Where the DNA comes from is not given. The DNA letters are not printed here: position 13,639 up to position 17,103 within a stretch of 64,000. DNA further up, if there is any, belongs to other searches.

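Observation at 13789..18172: Convergent pair of large surface proteins; the 1054-aa member is a helical Ala/Ser-rich lipobox protein with a C-terminal membrane anchor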

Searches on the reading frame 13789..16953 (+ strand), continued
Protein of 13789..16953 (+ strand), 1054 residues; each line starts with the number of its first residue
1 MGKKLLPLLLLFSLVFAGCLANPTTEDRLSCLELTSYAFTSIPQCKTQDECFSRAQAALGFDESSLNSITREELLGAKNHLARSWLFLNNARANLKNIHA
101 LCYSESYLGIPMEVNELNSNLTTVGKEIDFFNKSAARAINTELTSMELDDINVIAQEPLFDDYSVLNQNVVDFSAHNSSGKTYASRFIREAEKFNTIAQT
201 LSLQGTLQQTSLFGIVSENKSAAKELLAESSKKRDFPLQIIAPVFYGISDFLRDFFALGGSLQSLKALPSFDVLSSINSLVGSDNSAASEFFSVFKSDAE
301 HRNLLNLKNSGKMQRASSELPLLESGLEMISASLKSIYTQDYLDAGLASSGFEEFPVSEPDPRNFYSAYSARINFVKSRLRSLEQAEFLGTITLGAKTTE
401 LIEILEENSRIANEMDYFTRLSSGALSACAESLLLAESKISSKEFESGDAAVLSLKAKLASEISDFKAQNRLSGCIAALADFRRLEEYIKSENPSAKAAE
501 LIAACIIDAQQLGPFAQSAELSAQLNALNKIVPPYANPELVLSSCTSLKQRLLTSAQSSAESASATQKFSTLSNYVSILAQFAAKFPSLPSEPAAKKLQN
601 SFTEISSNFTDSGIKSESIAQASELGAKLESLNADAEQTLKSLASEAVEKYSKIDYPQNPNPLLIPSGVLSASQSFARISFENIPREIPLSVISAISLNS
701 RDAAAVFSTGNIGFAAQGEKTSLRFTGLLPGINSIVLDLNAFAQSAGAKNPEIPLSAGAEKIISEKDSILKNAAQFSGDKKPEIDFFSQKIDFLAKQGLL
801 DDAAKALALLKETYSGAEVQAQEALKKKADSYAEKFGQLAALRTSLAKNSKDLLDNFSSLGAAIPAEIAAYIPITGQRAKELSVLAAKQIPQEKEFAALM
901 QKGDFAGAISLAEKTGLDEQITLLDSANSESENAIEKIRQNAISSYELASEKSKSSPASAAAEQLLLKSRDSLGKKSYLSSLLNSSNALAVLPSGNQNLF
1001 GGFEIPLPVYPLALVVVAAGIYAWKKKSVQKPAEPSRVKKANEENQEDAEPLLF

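Call 62: find_related_loci(query=A3, collection=genome_contigs, flank=4000)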
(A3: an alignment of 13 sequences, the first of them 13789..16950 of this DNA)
Query A3 (1054 aa) in genome_contigs; peptide patterns used: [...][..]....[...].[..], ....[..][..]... (x = any residue, [..] = any of these).
68 stretches matched a pattern; 9 encode a relative of the query (tblastn E <= 1e-3); 9 distinct loci.
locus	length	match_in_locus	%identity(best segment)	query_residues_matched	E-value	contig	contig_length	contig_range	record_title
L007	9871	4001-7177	50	1-1054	0e+0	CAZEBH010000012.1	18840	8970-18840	MAG TPA_asm: uncultured archaeon isolate SRP302447_co1_795 genome assembly, contig: NODE_7808_length_18840_cov_6.198243,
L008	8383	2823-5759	39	6-1023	0e+0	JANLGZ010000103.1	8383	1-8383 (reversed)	MAG: archaeon isolate P6-4 k99_200724, whole genome shotgun sequence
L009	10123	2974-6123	39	18-1041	0e+0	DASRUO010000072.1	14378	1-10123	MAG TPA_asm: archaeon isolate SMAG_U8114 k141_219264, whole genome shotgun sequence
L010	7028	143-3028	37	19-1024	0e+0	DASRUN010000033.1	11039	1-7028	MAG TPA_asm: archaeon isolate SMAG_U8112 k141_702022, whole genome shotgun sequence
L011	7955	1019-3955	39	8-1024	0e+0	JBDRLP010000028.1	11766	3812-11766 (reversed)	MAG: Candidatus Iainarchaeum archaeon isolate MEGAHIT-group-1.784 k141_10068127, whole genome shotgun sequence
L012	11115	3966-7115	34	5-1043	7e-163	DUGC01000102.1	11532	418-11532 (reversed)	MAG TPA_asm: Candidatus Iainarchaeum archaeon isolate UBA10205 contig_30713, whole genome shotgun sequence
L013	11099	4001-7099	39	6-1043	0e+0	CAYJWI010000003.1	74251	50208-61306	MAG TPA_asm: uncultured archaeon isolate ERP125453_co1_517 genome assembly, contig: NODE_196_length_74251_cov_11.452693,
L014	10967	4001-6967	34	17-1028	5e-150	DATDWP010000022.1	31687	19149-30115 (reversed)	MAG TPA_asm: archaeon isolate SMAG_U8115 k141_2199034, whole genome shotgun sequence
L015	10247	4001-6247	27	17-746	3e-48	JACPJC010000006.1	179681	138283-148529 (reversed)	MAG: Candidatus Iainarchaeum archaeon isolate NC_groundwater_457_Ag_B-0.1um_46_10 S34_3B_scaffold_339555, whole genome s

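Call 79: fold_search(model_id=the predicted structure, library=pdb)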
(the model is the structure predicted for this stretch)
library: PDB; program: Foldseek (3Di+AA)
matches with E <= 10: 84; with E <= 0.001: 0
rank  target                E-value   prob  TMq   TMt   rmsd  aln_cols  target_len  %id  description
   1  7uni_A                6.3e-01  0.35  0.09  0.25  19.3       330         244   12  De novo designed chlorophyll dimer protein with Zn pheophorbide a methyl ester, SP2-ZnPPaM (released 2023-04-19)
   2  7unh_A                8.1e-01  0.25  0.07  0.23  20.9       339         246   12  De novo designed chlorophyll dimer protein in apo state, SP2 (released 2023-04-19)
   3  7uni_B                9.6e-01  0.20  0.08  0.22  20.1       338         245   13  De novo designed chlorophyll dimer protein with Zn pheophorbide a methyl ester, SP2-ZnPPaM (released 2023-04-19)
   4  1st6                  9.6e-01  0.06  0.08  0.08  36.2      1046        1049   11  Crystal structure of a cytoskeletal protein (released 2004-08-03)
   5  4pju_A                1.1e+00  0.06  0.09  0.09  27.8       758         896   12  crystal structure of human Stromal Antigen 2 (SA2) in complex with Sister Chromatid Cohesion protein 1 (Scc1) (released 2014-08-27)
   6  9drl_B                1.2e+00  0.08  0.07  0.14  25.5       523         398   10  Cryo-EM structure of the T33-549 tetrahedral cage (released 2025-08-06)
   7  7n6g_1T               1.2e+00  0.05  0.08  0.08  92.4      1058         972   12  C1 of central pair (released 2022-05-18)
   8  7uni_C                1.3e+00  0.20  0.08  0.25  19.7       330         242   14  De novo designed chlorophyll dimer protein with Zn pheophorbide a methyl ester, SP2-ZnPPaM (released 2023-04-19)
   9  1hn0                  1.6e+00  0.82  0.05  0.05   3.1        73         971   14  CRYSTAL STRUCTURE OF CHONDROITIN ABC LYASE I FROM PROTEUS VULGARIS AT 1.9 ANGSTROMS RESOLUTION (released 2003-04-08)
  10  4igg_A                1.6e+00  0.04  0.06  0.09  38.1       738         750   10  Full-length human alpha-catenin crystal structure (released 2012-12-26)
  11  4mex_F                1.8e+00  0.06  0.07  0.12  34.3       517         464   11  Crystal structure of Escherichia coli RNA polymerase in complex with salinamide A (released 2014-05-21)
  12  9bm0                  1.8e+00  0.03  0.06  0.03  37.8       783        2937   10  State-2 of motor domain from full-length human dynein-1 in 5mM ATP (released 2025-04-23)
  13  7z8f_n                1.9e+00  0.03  0.08  0.04  76.7      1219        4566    9  Composite structure of dynein-dynactin-BICDR on microtubules (released 2022-07-27)
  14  9dgr_m                1.9e+00  0.03  0.08  0.03  81.5      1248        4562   11  Composite structure of dynein-dynactin on microtubules (released 2025-09-10)
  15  6wg3_D                2.3e+00  0.04  0.08  0.09  27.9       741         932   13  Cryo-EM structure of human Cohesin-NIPBL-DNA complex (released 2020-05-20)
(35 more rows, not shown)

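Call 95: search_protein_families(library=phrogs, proteins=[window:13789-16950:+], max_evalue=0.01)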
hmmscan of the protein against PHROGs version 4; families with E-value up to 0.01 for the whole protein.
window:13789-16950:+ (1054 aa): 0 families

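Call 96: search_protein_families(library=padloc, proteins=[window:13789-16950:+], max_evalue=0.01)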
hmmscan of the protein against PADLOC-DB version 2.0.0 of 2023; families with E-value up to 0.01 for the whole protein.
window:13789-16950:+ (1054 aa): 0 families

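Call 103: search_solved_structures(query=A5, max_evalue=1)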
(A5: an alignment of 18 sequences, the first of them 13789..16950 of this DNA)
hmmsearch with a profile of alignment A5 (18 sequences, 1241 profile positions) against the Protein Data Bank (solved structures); distinct sequences matched with E-value up to 1: 20.
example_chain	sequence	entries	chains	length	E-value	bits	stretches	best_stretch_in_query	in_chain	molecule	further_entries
6een_C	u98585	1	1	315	0.0038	18.4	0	934-1006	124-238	Designer Pentatricopeptide Protein dPPR10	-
6een_A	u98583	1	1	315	0.0065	17.6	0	933-1005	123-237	Designer Pentatricopeptide Protein dPPR10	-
6een_B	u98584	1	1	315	0.0087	17.2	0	932-1006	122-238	Designer Pentatricopeptide Protein dPPR10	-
8g4k_A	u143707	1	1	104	0.048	14.7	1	1139-1189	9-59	5HCS_TGFBR2_1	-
7sh3_A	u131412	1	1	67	0.069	14.2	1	964-1012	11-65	Synthetic VirB8 Miniprotein Binder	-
1rio_H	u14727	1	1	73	0.092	13.8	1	1029-1086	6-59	sigma factor SigA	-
4ozs_A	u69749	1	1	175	0.11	13.5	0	905-1007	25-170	Alpha solenoid protein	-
7tbo_A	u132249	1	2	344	0.14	13.2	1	865-960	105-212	D12 LOV2-DARPin fusion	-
3n97_A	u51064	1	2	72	0.17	13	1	1031-1087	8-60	RNA polymerase sigma factor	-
1ku3_A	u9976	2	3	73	0.17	12.9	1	1031-1086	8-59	sigma factor sigA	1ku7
1ruz_I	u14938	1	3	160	0.24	12.4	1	298-376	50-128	hemagglutinin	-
3hto_B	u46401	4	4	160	0.24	12.4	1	298-376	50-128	Hemagglutinin HA2 chain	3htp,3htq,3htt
7qv3_v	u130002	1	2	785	0.28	12.2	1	848-970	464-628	Endonuclease MutS2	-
2y44_A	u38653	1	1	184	0.34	11.9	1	882-1005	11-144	GLUTAMIC ACID/ALANINE-RICH PROTEIN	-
8w6e_A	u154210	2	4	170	0.43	11.6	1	937-1063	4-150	HBC599 in complex with wFAP1.1 | wFAP1.1 structure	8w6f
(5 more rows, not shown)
